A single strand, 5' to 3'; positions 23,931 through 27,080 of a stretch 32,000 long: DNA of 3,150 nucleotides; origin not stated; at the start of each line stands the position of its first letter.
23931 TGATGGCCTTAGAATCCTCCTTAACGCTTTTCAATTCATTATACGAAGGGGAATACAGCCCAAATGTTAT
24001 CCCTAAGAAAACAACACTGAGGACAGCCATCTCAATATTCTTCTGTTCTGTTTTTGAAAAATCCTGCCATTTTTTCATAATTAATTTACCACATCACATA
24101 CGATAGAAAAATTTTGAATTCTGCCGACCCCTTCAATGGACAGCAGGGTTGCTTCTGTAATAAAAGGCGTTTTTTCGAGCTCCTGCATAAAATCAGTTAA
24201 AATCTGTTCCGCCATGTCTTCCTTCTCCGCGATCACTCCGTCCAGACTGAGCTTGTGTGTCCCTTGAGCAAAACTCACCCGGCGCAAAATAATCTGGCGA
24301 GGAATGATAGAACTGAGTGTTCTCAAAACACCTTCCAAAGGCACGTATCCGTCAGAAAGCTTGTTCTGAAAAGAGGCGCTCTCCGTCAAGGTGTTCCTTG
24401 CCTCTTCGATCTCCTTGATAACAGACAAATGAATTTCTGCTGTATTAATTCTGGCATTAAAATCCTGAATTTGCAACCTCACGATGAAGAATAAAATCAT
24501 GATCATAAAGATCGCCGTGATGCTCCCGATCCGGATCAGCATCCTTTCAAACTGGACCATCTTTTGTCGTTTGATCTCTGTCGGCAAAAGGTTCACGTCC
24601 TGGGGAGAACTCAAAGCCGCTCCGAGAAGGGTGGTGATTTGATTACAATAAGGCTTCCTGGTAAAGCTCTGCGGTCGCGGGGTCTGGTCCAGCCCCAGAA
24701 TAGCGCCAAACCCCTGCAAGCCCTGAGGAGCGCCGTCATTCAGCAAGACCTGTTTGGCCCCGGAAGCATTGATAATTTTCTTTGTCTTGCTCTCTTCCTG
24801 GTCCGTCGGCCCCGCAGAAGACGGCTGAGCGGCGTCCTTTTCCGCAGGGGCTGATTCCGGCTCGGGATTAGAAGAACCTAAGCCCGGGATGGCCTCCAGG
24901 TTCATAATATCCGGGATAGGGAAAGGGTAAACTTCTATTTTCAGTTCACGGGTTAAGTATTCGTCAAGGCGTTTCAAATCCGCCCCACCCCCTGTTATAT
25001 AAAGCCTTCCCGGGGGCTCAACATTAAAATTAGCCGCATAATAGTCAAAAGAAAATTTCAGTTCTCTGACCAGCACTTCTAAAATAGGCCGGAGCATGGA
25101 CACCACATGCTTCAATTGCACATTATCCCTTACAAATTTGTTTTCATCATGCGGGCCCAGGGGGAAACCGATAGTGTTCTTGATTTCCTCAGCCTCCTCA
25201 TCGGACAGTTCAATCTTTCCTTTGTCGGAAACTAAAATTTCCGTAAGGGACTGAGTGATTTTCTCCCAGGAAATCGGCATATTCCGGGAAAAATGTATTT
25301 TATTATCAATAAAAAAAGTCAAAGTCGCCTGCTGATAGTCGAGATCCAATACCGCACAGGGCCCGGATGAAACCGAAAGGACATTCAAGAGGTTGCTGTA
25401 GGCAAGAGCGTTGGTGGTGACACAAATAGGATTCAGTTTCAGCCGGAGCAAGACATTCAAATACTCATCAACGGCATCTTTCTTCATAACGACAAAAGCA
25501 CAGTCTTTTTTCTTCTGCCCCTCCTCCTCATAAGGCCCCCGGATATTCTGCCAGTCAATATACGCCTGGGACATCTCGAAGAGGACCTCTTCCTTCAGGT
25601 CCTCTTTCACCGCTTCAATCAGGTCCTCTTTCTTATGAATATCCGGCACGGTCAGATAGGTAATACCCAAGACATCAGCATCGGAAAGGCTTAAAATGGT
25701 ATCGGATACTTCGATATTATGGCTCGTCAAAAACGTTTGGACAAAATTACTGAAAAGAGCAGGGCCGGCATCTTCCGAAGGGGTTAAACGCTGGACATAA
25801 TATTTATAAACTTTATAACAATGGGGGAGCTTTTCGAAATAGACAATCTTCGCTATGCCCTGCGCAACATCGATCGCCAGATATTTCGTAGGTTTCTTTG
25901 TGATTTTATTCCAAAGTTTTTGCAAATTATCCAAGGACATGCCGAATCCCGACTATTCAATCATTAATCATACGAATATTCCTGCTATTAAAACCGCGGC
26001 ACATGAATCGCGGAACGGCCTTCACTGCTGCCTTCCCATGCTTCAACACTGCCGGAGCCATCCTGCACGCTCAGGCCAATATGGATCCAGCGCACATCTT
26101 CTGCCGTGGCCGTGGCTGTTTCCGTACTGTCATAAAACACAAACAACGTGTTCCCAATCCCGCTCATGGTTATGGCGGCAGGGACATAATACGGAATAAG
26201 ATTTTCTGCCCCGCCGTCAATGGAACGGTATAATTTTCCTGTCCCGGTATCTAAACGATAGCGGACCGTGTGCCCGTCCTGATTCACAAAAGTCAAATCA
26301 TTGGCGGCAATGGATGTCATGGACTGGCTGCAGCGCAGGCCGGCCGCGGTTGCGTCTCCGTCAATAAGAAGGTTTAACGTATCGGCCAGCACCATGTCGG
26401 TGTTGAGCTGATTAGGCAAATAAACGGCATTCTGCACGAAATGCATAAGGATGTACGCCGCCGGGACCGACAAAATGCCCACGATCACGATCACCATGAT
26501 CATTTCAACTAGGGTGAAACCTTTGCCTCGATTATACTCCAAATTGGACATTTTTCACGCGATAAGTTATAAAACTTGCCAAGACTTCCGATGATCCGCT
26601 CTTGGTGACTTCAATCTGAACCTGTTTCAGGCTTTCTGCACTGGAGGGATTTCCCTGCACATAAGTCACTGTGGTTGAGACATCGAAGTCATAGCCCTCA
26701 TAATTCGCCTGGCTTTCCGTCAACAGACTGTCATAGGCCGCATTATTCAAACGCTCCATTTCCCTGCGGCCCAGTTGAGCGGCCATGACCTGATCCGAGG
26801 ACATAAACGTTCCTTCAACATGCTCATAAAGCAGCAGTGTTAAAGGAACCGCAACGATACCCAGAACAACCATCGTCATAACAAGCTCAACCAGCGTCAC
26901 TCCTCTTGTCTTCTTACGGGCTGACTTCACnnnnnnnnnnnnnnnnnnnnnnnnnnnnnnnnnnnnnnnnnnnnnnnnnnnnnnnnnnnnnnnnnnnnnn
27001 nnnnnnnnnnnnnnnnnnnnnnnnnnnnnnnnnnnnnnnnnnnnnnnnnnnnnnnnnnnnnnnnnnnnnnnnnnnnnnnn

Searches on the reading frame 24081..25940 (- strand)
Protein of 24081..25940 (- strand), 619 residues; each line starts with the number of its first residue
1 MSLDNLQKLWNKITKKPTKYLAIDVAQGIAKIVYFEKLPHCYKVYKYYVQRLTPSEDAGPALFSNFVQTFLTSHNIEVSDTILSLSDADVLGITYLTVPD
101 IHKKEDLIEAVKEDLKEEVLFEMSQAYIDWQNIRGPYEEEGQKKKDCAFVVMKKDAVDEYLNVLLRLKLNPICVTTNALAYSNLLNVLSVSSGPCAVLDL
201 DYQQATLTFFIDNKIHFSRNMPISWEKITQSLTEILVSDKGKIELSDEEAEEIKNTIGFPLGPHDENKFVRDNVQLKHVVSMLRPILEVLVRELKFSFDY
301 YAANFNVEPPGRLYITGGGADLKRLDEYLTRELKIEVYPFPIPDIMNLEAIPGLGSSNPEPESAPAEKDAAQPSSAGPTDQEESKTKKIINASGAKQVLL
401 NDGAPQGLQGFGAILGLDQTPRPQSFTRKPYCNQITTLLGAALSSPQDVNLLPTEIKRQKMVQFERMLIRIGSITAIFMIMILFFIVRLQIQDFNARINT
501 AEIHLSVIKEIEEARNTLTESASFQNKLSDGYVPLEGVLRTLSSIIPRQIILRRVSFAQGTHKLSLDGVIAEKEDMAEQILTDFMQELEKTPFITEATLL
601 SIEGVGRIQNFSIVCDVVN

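Call 4: search_protein_families(library=pfam, proteins=[window:24081-25940:-], max_evalue=0.1)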
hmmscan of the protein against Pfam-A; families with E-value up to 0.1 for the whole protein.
window:24081-25940:- (619 aa): 3 families
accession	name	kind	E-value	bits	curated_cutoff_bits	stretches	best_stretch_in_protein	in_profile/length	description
PF11104.14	PilM_2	-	2e-11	43.9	27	1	62-337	46-302/340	Type IV pilus assembly protein PilM;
PF05137.18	PilN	-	7.5e-06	26.3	22.8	1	538-616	2-77/78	Fimbrial assembly protein (PilN)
PF06723.19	MreB_Mbl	-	0.0077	15.5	27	0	313-338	277-302/327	MreB/Mbl protein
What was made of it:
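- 24081..25940 (-): PilM-PilN fusion (619 aa). Pfam PilM_2 and PilN (call 4).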

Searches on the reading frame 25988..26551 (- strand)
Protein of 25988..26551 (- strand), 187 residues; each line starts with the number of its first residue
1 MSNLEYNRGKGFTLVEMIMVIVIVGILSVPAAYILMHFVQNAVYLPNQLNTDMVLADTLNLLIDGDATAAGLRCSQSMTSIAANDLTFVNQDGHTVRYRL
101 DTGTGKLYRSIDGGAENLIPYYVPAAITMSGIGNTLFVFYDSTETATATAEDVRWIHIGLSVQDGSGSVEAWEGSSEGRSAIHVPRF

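Call 4: search_protein_families(library=pfam, proteins=[window:25988-26551:-], max_evalue=0.1)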
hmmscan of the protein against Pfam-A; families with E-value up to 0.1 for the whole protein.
window:25988-26551:- (187 aa): 1 family
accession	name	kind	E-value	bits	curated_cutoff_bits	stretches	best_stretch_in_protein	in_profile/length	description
PF07963.17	N_methyl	-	3.1e-07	30.1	21.2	1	8-31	3-26/27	Prokaryotic N-terminal methylation motif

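Call 5: search_protein_families(library=ncbifam, proteins=[window:25988-26551:-], max_evalue=0.1)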
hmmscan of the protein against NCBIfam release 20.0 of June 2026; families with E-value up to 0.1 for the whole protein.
window:25988-26551:- (187 aa): 12 families
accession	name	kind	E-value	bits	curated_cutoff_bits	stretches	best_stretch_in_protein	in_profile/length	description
TIGR02532.1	IV_pilin_GFxxxE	domain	2.9e-07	30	16.3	1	10-29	2-21/24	prepilin-type N-terminal cleavage/methylation domain-containing protein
TIGR01708.2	typeII_sec_gspH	equivalog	0.00018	21.5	80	1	10-28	2-20/169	type II secretion system minor pseudopilin GspH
NF040999.1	pilin_ComGC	equivalog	0.00054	20.1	75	1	10-27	2-19/84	competence type IV pilus major pilin ComGC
TIGR01710.1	typeII_sec_gspG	equivalog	0.0012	18.9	88.85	1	10-28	1-19/134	type II secretion system major pseudopilin GspG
NF041775.1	typeIV_PilA_Myxo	equivalog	0.0013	18.8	400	1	8-39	9-40/214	type IV pilin protein PilA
NF007862.0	PRK10574.1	equivalog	0.0014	18.8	138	1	8-43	3-38/145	prepilin peptidase-dependent pilin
NF007800.0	PRK10506.1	equivalog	0.0033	17.3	158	1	6-41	5-40/163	prepilin peptidase-dependent protein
TIGR01711.1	gspJ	equivalog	0.022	14.5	64.85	1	10-42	1-32/192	type II secretion system minor pseudopilin GspJ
NF040982.1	ComGD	equivalog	0.026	14.9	70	1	10-28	2-20/139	competence type IV pilus minor pilin ComGD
TIGR02596.1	TIGR02596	subfamily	0.031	14.4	70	1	12-33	1-22/196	Verru_Chthon cassette protein D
NF007848.0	PRK10557.1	equivalog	0.041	13.2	120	1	8-71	9-71/192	prepilin peptidase-dependent protein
NF041002.1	pilin_ComGF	equivalog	0.076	13.2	80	0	10-45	2-37/139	competence type IV pilus minor pilin ComGF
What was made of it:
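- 25988..26551 (-): Minor pilin (187 aa). N_methyl and weak GspH/GspJ hits (calls 4, 5).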

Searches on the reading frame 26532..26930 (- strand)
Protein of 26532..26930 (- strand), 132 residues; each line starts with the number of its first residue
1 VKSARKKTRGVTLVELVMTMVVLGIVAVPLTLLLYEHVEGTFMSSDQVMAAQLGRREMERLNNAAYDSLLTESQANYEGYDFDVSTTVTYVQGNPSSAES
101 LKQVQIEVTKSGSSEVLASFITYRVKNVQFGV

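Call 4: search_protein_families(library=pfam, proteins=[window:26532-26930:-], max_evalue=0.1)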
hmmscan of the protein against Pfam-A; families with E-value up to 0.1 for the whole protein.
window:26532-26930:- (132 aa): 1 family
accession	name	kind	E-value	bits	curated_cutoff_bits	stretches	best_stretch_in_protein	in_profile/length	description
PF07963.17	N_methyl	-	1.4e-06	28.1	21.2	1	5-30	1-26/27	Prokaryotic N-terminal methylation motif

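Call 5: search_protein_families(library=ncbifam, proteins=[window:26532-26930:-], max_evalue=0.1)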
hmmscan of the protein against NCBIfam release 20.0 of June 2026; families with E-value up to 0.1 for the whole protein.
window:26532-26930:- (132 aa): 4 families
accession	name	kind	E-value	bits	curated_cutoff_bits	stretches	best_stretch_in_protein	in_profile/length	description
TIGR02532.1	IV_pilin_GFxxxE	domain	0.00025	20.7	16.3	1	9-28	2-21/24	prepilin-type N-terminal cleavage/methylation domain-containing protein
TIGR02523.1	type_IV_pilV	equivalog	0.00052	20.5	52.2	1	9-89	2-81/139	type IV pilus modification protein PilV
NF011269.0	PRK14676.1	equivalog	0.0011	19.1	190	1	48-85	63-100/117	hypothetical protein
TIGR02598.1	TIGR02598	subfamily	0.016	15.4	51.4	1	10-112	1-100/151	Verru_Chthon cassette protein B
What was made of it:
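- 26532..26930 (-): Minor pilin (132 aa), overlapping the end of the ladder gene by 17 nt. N_methyl and a weak PilV hit (calls 4, 5).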
